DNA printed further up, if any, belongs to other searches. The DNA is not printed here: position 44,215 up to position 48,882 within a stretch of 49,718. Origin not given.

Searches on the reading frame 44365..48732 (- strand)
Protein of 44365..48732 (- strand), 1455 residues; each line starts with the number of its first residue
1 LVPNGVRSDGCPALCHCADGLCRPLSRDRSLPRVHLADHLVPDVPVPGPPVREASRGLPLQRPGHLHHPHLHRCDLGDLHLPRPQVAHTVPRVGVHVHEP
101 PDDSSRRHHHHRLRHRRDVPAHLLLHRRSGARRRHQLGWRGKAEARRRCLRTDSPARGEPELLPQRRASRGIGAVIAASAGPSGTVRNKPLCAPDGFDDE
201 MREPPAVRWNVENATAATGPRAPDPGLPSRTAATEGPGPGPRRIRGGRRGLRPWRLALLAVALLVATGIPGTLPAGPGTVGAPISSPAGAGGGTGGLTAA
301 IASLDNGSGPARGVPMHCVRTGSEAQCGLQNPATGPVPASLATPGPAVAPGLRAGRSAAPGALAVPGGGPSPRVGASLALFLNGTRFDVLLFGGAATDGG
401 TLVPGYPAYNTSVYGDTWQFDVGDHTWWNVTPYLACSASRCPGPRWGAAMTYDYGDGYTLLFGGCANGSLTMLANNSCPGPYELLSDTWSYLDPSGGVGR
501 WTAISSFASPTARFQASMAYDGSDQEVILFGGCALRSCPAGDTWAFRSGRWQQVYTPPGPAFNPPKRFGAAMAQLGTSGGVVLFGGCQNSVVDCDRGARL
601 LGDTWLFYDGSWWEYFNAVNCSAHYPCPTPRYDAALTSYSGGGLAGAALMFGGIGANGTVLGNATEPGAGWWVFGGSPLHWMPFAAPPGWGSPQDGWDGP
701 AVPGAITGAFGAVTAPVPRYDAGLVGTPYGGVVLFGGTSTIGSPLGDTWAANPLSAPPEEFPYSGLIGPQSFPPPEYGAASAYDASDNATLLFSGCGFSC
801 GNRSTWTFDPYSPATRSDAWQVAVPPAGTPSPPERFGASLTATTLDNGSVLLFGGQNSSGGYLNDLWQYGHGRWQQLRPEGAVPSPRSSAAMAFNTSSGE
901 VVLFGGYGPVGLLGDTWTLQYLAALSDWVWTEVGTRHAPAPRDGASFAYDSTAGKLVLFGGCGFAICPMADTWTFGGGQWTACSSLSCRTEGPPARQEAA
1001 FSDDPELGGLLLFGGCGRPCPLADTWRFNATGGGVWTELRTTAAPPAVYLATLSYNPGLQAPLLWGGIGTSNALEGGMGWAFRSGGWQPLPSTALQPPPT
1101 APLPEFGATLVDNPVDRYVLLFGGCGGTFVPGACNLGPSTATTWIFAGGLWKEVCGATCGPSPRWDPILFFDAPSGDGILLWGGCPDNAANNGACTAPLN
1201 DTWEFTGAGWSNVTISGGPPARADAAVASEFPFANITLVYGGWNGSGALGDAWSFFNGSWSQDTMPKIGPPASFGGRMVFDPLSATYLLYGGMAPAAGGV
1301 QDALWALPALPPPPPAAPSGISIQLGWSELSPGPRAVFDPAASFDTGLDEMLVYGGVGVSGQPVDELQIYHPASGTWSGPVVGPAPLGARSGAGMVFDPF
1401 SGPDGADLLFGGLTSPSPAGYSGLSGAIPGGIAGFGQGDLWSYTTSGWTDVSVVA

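Call 6: search_protein_families(library=pfam, proteins=[window:44365-48732:-], max_evalue=0.01)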
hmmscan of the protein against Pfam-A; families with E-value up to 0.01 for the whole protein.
window:44365-48732:- (1455 aa): 6 families
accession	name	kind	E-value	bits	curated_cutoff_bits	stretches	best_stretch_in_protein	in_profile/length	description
PF24681.1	Kelch_KLHDC2_KLHL20_DRC7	-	2.7e-59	200.6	50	6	844-1046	5-201/221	KLHDC2/KLHL20/DRC7 Kelch-repeats domain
PF13418.12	Kelch_4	-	1.3e-30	105.5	21.6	2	840-869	5-34/49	Galactose oxidase, central domain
PF24981.1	Beta-prop_ATRN-LZTR1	-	7.3e-26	91.5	50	2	815-962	22-168/289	Attractin/LZTR1 beta-propeller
PF13415.12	Kelch_3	-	1.1e-11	45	22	1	848-893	2-46/48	Galactose oxidase, central domain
PF13854.13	Kelch_HCF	-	6.8e-06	26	113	1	813-911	165-262/345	Host cell factor, Kelch-repeats domain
PF13964.12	Kelch_6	-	1.7e-05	25.1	25.3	0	843-878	7-44/50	Kelch motif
